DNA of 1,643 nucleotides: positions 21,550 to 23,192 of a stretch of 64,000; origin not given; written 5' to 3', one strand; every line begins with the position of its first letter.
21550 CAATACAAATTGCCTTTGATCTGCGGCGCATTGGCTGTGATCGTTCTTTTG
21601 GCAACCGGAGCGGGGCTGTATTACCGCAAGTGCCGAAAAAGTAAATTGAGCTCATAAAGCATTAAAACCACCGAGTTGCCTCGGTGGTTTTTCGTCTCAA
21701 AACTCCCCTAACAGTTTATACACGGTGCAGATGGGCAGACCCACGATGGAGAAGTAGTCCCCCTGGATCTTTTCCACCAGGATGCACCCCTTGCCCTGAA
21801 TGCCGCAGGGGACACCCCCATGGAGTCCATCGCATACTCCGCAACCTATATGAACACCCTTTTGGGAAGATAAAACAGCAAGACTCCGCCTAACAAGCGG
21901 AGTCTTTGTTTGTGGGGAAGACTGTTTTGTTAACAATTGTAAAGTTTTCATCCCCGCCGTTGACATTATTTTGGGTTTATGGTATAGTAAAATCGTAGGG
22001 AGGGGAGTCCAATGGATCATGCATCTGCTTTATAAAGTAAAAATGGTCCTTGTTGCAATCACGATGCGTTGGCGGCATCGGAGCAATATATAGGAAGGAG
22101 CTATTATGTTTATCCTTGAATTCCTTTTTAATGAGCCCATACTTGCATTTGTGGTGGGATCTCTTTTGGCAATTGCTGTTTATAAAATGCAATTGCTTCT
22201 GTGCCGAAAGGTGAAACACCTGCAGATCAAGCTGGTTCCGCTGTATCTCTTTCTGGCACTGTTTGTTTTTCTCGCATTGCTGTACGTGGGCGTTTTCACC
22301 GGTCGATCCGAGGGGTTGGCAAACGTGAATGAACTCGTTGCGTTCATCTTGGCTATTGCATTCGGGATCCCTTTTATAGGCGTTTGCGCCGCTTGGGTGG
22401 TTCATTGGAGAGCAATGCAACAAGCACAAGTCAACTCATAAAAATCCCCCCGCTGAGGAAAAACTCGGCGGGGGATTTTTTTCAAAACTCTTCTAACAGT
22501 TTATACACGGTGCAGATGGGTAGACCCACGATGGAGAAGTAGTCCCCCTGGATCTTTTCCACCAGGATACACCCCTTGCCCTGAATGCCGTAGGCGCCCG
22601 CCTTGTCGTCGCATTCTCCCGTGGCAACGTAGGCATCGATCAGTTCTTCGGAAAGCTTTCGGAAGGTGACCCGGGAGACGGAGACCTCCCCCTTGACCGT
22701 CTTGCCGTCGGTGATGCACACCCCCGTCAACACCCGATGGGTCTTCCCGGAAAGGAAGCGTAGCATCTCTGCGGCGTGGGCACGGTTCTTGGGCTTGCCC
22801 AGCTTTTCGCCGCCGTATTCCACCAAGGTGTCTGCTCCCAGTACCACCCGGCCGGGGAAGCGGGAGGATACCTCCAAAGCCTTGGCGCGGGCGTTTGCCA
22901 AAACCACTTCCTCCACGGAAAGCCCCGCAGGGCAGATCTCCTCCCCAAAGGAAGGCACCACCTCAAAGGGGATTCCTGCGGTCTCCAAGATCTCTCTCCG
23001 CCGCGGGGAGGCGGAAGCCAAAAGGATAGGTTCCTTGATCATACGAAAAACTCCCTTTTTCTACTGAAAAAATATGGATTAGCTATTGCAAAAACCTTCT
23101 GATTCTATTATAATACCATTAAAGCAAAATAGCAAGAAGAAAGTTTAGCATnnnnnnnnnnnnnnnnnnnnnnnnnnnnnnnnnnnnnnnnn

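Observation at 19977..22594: Two alternative alleles of one variable locus joined head to tail, leaving maf' and isomerase' fragments at a TGCCG microhomology junction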

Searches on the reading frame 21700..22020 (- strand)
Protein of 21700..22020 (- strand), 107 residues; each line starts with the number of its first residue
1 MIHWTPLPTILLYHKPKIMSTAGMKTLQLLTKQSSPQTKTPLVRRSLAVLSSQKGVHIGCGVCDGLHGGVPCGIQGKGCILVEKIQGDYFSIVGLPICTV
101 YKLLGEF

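Call 65: find_homologous_proteins(query=window:21700-22020:-)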
Query window:21700-22020:- (107 aa): 13 proteins with E <= 0.001 among 13 candidates.
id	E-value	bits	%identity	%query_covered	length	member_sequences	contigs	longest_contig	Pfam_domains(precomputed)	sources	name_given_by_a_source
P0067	8.7e-56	205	95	92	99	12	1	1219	PF02545.20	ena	-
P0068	4.8e-14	70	52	73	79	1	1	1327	PF02545.20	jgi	jgi:septum formation protein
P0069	7.7e-14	69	73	48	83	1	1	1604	PF02545.20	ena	-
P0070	9.6e-14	69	73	49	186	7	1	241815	PF02545.20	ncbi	-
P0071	1.7e-13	68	51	73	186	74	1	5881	PF02545.20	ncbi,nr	ncbi:MAG: septum formation protein Maf [Clostridia bacterium]|nr:septum formation protein Maf [Clost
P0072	3.6e-13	67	71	49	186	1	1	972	PF02545.20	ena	-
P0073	5.9e-13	67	71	49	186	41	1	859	PF02545.20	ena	-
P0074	1.4e-12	65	73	48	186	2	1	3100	PF02545.20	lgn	-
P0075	1.5e-12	65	69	49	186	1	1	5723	PF02545.20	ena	-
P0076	3.9e-12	64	67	49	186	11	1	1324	PF02545.20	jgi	jgi:septum formation protein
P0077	1.2e-11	62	67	49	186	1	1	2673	PF02545.20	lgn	-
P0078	1.3e-11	62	67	48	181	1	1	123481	PF02545.20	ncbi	-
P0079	1.5e-11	62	65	49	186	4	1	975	PF02545.20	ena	-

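Call 67: list_cluster_members(proteins=[P0067])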
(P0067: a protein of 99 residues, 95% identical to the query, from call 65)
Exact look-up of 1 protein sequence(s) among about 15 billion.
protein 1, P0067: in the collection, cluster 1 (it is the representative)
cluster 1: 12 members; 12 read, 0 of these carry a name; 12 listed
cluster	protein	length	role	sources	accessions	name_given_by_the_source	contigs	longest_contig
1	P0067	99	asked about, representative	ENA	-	-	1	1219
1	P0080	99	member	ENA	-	-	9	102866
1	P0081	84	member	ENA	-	-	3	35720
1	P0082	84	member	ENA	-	-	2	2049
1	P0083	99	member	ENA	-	-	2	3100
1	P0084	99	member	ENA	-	-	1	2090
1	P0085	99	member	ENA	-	-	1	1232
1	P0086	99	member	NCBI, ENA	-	-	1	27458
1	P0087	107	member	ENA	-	-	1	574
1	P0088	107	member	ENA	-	-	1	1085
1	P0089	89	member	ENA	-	-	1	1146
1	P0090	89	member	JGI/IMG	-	-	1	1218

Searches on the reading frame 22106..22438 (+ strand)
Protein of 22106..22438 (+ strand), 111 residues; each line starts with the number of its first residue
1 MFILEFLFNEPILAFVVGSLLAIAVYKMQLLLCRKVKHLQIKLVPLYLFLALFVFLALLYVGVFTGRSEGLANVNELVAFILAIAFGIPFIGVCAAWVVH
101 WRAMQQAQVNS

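Call 9: search_protein_families(library=pfam, proteins=[window:22106-22438:+], max_evalue=0.01)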
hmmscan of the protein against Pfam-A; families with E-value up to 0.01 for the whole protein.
window:22106-22438:+ (111 aa): 0 families

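Call 18: find_homologous_proteins(query=window:22106-22438:+)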
Query window:22106-22438:+ (111 aa): 7 proteins with E <= 0.001 among 282 candidates.
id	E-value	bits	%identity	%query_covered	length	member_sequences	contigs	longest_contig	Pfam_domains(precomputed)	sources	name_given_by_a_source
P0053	3.8e-60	219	95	100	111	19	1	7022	-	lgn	-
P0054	9.3e-54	198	86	100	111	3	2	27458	-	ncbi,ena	-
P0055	1.2e-53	198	85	100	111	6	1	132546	-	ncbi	-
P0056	5.6e-51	189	83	97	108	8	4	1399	-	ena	-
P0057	5.5e-45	170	75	95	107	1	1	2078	-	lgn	-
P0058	1.8e-42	162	75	96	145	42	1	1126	-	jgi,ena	jgi:hypothetical protein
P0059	4.3e-40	154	73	96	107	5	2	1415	-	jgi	jgi:hypothetical protein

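Call 20: find_encoding_contigs(protein=P0055, flank=6000, max_places=4)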
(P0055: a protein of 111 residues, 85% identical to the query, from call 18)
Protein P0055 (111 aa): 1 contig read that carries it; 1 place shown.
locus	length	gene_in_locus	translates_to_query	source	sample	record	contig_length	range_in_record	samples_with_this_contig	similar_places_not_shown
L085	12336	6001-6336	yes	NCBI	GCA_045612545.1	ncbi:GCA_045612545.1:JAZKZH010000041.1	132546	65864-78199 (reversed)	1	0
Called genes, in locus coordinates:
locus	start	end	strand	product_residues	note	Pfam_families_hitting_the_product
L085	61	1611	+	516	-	PF12072:RNase_Y_N, PF00013:KH_1 (weak), PF08668:HDOD (weak), PF01966:HD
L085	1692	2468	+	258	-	PF00149:Metallophos (weak), PF13277:YmdB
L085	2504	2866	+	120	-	PF02699:YajC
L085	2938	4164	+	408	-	PF02073:Peptidase_M29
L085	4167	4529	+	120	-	-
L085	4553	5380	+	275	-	PF01261:AP_endonuc_2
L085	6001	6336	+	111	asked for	-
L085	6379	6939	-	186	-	PF02545:Maf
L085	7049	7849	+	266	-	PF00696:AA_kinase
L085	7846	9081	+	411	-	PF00171:Aldedh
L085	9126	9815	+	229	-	PF04542:Sigma70_r2, PF04545:Sigma70_r4, PF01381:HTH_3 (faint)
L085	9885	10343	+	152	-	PF06695:Sm_multidrug_ex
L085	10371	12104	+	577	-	PF01261:AP_endonuc_2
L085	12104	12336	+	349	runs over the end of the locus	-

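Call 21: find_encoding_contigs(protein=P0054, flank=6000, max_places=4)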
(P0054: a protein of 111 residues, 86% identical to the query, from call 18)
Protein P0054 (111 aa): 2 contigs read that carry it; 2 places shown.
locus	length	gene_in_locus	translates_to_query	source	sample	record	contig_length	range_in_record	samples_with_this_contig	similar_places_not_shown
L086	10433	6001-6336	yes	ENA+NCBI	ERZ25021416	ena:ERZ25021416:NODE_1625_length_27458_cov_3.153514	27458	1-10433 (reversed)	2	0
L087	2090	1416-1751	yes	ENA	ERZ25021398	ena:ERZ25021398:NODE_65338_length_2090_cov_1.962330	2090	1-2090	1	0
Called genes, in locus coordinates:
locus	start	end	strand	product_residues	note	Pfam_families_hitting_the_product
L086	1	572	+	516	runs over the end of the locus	PF12072:RNase_Y_N, PF00013:KH_1 (weak), PF08668:HDOD (weak), PF01966:HD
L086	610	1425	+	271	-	PF00149:Metallophos, PF13277:YmdB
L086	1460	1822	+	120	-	PF02699:YajC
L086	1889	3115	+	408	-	PF02073:Peptidase_M29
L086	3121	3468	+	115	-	-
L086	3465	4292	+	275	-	PF01261:AP_endonuc_2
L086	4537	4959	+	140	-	-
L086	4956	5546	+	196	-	-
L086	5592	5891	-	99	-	PF02545:Maf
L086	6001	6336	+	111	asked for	-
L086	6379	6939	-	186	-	PF02545:Maf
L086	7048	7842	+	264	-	PF00696:AA_kinase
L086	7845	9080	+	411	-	PF00171:Aldedh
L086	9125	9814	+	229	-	PF04542:Sigma70_r2, PF04545:Sigma70_r4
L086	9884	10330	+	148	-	PF06695:Sm_multidrug_ex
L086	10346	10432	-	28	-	?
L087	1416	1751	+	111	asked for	-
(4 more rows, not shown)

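Call 24: find_encoding_contigs(protein=P0053, flank=6000, max_places=4)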
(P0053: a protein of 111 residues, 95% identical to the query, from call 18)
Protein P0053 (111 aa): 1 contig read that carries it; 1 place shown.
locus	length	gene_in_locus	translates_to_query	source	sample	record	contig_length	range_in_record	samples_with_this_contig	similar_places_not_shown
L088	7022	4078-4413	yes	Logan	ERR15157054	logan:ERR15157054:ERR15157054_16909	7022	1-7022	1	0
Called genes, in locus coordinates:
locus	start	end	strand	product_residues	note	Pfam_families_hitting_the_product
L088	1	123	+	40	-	?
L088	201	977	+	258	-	PF00149:Metallophos, PF13277:YmdB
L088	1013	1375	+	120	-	PF02699:YajC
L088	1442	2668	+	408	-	PF02073:Peptidase_M29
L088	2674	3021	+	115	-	-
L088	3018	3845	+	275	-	PF01261:AP_endonuc_2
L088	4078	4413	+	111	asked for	-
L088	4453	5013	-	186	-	PF02545:Maf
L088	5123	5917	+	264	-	PF00696:AA_kinase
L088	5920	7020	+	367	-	?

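Call 47: search_protein_families(library=padloc, proteins=[window:22106-22438:+, L086:4956-5543:+], max_evalue=0.01)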
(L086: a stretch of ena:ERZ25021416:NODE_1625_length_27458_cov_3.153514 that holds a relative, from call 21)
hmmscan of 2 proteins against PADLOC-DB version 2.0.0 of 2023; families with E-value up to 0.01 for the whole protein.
window:22106-22438:+ (111 aa): 0 families

L086:4956-5543:+ (196 aa): 0 families

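Call 48: search_protein_families(library=ncbifam, proteins=[window:22106-22438:+, L086:4956-5543:+], max_evalue=0.01)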
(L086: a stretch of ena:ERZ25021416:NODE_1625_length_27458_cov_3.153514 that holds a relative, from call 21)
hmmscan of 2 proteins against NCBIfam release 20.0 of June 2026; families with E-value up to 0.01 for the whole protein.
window:22106-22438:+ (111 aa): 0 families

L086:4956-5543:+ (196 aa): 2 families
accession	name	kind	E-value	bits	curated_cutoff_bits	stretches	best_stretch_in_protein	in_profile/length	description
NF058647.1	lipo_LytA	equivalog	0.0017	18.6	110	1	1-29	1-29/107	acidic lipoprotein LytA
NF047408.1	SA0632_fam_LP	equivalog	0.0058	16.2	70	1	1-23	1-24/68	SA0632 family lipoprotein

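Call 49: search_protein_families(library=phrogs, proteins=[window:22106-22438:+, L086:4956-5543:+], max_evalue=0.01)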
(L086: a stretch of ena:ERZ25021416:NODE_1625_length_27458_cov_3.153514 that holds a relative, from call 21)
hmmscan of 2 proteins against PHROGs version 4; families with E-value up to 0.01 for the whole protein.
window:22106-22438:+ (111 aa): 0 families

L086:4956-5543:+ (196 aa): 0 families

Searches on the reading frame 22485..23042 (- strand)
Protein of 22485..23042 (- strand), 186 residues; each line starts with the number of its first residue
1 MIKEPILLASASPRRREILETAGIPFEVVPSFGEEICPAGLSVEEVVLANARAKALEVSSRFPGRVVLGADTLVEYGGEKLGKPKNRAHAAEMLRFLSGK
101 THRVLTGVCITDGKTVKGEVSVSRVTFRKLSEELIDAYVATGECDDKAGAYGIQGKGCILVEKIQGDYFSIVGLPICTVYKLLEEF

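Call 9: search_protein_families(library=pfam, proteins=[window:22485-23042:-], max_evalue=0.01)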
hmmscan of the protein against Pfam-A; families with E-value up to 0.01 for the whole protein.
window:22485-23042:- (186 aa): 1 family
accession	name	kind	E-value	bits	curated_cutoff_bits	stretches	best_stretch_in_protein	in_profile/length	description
PF02545.19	Maf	-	2.7e-60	203.7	27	1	6-186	2-187/187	Maf-like protein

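Call 12: find_encoding_contigs(protein=window:22485-23042:-, flank=6000, max_places=10)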
Protein window:22485-23042:- (186 aa): no gene with exactly this product is on record in the collection.
